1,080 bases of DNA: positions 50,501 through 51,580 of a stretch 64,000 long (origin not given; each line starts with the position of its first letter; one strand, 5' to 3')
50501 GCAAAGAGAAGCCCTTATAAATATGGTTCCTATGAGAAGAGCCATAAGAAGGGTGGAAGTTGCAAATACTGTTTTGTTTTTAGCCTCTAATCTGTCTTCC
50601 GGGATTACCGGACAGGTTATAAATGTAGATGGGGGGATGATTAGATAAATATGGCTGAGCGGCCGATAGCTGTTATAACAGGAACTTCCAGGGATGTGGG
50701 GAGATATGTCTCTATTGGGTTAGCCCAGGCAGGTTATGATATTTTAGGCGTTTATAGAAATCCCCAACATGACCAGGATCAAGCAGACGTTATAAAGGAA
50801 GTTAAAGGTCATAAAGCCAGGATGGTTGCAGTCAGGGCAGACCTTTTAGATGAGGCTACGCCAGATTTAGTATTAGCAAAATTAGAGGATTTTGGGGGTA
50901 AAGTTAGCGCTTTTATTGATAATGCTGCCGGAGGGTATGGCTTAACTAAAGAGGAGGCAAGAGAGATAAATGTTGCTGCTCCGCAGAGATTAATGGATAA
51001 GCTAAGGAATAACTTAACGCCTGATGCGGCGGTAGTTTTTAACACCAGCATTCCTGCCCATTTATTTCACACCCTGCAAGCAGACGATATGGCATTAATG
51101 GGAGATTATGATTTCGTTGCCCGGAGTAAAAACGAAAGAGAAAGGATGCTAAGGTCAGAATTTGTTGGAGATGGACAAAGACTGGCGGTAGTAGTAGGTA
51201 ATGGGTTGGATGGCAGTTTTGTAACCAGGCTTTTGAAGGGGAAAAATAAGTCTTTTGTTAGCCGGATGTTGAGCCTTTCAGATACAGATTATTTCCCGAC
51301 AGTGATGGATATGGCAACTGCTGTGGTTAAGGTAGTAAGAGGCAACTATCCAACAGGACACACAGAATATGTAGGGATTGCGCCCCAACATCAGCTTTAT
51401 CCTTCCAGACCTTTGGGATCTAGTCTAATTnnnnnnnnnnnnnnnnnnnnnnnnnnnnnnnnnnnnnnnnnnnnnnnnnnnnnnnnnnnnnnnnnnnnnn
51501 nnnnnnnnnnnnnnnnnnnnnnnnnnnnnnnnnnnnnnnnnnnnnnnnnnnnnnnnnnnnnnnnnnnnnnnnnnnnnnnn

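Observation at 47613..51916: Minimal fatty-acid elongation set (KS, KR, putative ER-DH fusion) behind a Crp/Fnr regulator, with an unusual FabI-like-FabZ fusion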

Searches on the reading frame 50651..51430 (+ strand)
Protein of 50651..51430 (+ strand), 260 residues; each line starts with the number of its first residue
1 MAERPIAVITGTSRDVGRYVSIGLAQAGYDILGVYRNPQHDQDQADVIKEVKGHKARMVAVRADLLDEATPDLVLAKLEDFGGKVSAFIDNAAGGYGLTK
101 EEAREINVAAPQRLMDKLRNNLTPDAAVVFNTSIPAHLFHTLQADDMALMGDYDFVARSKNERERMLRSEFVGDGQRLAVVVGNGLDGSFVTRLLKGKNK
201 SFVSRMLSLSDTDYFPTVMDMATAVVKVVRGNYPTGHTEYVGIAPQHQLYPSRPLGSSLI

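Call 20: search_solved_structures(query=A2, max_evalue=0.001, show_alignments=3)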
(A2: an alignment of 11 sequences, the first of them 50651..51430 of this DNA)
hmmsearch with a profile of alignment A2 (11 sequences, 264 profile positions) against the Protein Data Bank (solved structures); distinct sequences matched with E-value up to 0.001: 193 (the best 60 are shown).
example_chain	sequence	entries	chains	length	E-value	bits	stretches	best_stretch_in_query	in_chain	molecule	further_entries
3oic_A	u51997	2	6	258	3.1e-20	75.6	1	8-238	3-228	Enoyl-[acyl-carrier-protein] reductase [NADPH]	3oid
3wtb_A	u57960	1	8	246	2.4e-12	49.8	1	7-140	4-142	Putative oxidoreductase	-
3tn7_A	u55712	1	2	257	1.9e-11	46.9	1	5-144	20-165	Short-chain alcohol dehydrogenase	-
2uvd_A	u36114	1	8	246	2.4e-11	46.5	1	9-99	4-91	3-OXOACYL-(ACYL-CARRIER-PROTEIN) REDUCTASE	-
9ng1_A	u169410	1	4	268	3.6e-11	45.9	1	4-235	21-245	2,3-dihydroxy-2,3-dihydro-p-cumate dehydrogenase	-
3sj7_A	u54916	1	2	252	6.6e-11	45.1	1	9-98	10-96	3-oxoacyl-(Acyl-carrier-protein) reductase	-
3l77_A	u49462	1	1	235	7.3e-11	44.9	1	9-144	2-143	Short-chain alcohol dehydrogenase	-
3osu_A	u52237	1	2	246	9.6e-11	44.5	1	9-98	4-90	3-oxoacyl-[acyl-carrier-protein] reductase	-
3ai1_A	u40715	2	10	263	5e-10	42.2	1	9-142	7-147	NADPH-sorbose reductase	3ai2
5thq_G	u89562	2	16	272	6.9e-10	41.7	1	10-98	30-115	3-oxoacyl-ACP reductase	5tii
3u5t_A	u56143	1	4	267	8.8e-10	41.4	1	5-98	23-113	3-oxoacyl-[acyl-carrier-protein] reductase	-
1ahh_A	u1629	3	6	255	1e-09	41.1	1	7-188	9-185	7 ALPHA-HYDROXYSTEROID DEHYDROGENASE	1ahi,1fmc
3ai3_A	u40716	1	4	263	1.3e-09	40.8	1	9-142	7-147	NADPH-sorbose reductase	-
7eny_A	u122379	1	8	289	1.5e-09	40.6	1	7-188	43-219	7alpha-hydroxysteroid dehydrogenase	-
6pzm_A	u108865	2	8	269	2.4e-09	40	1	4-98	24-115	3-ketoacyl-ACP reductase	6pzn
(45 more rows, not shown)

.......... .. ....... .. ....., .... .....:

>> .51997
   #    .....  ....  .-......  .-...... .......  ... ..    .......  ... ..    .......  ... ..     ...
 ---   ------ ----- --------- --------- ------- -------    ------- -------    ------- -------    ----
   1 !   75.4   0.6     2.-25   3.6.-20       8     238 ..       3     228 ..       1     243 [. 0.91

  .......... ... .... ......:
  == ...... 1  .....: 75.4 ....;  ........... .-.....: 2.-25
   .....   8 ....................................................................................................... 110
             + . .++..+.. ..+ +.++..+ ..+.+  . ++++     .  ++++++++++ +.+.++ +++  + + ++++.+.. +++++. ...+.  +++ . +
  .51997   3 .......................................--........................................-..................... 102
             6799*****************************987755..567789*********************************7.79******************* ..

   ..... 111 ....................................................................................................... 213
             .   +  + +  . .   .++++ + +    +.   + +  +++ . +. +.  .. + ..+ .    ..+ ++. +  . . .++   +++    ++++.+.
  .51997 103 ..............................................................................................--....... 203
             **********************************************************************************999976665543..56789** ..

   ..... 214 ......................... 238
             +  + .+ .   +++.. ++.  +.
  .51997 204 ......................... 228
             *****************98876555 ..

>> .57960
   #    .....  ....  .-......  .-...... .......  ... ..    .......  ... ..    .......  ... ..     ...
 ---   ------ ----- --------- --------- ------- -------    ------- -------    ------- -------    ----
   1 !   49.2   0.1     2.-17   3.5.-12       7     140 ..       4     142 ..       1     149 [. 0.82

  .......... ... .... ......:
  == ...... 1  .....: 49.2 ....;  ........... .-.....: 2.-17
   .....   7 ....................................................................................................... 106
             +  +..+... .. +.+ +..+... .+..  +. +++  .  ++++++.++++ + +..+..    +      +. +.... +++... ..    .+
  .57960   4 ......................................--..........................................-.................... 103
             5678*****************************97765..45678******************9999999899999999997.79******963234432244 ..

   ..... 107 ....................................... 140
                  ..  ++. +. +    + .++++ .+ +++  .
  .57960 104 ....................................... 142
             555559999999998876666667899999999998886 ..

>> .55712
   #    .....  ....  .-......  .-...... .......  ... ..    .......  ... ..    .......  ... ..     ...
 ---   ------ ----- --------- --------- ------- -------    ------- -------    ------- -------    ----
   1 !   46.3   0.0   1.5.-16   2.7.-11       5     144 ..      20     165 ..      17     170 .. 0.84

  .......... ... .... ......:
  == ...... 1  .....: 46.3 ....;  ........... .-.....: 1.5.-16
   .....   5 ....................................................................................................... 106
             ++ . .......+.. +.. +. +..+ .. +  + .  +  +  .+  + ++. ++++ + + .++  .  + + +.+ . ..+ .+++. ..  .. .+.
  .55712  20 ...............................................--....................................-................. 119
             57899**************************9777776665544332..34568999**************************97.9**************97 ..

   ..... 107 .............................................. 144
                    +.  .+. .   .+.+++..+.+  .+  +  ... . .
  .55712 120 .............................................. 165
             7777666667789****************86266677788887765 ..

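Call 45: search_protein_families(library=ncbifam, alignment_id=A2, max_evalue=0.001)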
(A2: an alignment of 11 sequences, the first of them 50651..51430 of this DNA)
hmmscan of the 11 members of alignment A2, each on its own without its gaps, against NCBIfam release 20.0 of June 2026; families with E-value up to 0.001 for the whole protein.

A. member 1, window:50651-51430:+ (260 aa): 72 families (the best 25 are shown)
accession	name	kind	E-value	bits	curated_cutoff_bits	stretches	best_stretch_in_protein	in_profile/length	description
NF005868.0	PRK07806.1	subfamily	2.4e-28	99.3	162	1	6-244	8-242/248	SDR family oxidoreductase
NF005975.0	PRK08063.1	equivalog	1.4e-12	47.5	328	1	3-96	3-94/250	enoyl-[acyl-carrier-protein] reductase FabL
NF009386.0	PRK12745.1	equivalog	9.8e-11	41.2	250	1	3-92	4-91/259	3-ketoacyl-ACP reductase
NF006597.0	PRK09134.1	equivalog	3.9e-10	39.4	281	1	4-93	12-99/261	SDR family oxidoreductase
NF005873.0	PRK07814.1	equivalog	6.2e-09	35.6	346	1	6-97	12-100/263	SDR family oxidoreductase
NF012208.0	SDR_dihy_bifunc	exception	7.3e-09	35.5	325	1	7-116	1-105/233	bifunctional dihydropteridine reductase/dihydrofolate reductase TmpR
NF006393.0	PRK08642.1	equivalog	2.1e-08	34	292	1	5-117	7-115/254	3-oxoacyl-ACP reductase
TIGR01832.1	kduD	equivalog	2.2e-08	33.9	338.85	1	6-93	7-89/248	2-dehydro-3-deoxy-D-gluconate 5-dehydrogenase KduD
NF007273.0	PRK09730.1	equivalog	4.4e-08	32.8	406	1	6-93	3-88/247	SDR family oxidoreductase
NF005862.0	PRK07792.1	equivalog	6.9e-08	32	414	1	6-92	15-98/307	3-oxoacyl-ACP reductase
NF009464.0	PRK12824.1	subfamily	7.8e-08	32.3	269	1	5-103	3-95/245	3-oxoacyl-ACP reductase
NF009384.0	PRK12743.1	equivalog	1.2e-07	31.2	264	1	4-94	6-94/258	SDR family oxidoreductase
NF053807.1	RhamDHLra1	equivalog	1.3e-07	31.6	400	1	6-92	6-90/252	L-rhamnose 1-dehydrogenase Lra1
NF005672.0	PRK07454.1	equivalog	1.3e-07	31.1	234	1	4-97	6-96/241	SDR family oxidoreductase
NF005372.1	PRK06914.1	subfamily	3.8e-07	29.6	320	1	4-97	2-93/279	SDR family oxidoreductase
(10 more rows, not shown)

B. families by the number of members that match (of 11 scanned): 128 families (the first 25 are shown)
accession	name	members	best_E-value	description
NF005868.0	PRK07806.1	11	1.5e-45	SDR family oxidoreductase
NF005975.0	PRK08063.1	11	1.2e-16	enoyl-[acyl-carrier-protein] reductase FabL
NF009386.0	PRK12745.1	11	9.8e-11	3-ketoacyl-ACP reductase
NF006597.0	PRK09134.1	11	3.9e-10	SDR family oxidoreductase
NF005873.0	PRK07814.1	11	4.7e-10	SDR family oxidoreductase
NF005672.0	PRK07454.1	11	2e-09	SDR family oxidoreductase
NF012208.0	SDR_dihy_bifunc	11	2.2e-09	bifunctional dihydropteridine reductase/dihydrofolate reductase TmpR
TIGR01832.1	kduD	11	1.5e-08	2-dehydro-3-deoxy-D-gluconate 5-dehydrogenase KduD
NF009384.0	PRK12743.1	11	1.2e-07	SDR family oxidoreductase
NF004825.0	PRK06181.1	10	6.9e-10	SDR family oxidoreductase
NF007273.0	PRK09730.1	10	1.6e-09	SDR family oxidoreductase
NF006393.0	PRK08642.1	10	3.9e-09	3-oxoacyl-ACP reductase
NF053807.1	RhamDHLra1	10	5.3e-08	L-rhamnose 1-dehydrogenase Lra1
NF004847.0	PRK06198.1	10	6.7e-08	oxidoreductase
NF006598.0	PRK09135.1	10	1.9e-07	pteridine reductase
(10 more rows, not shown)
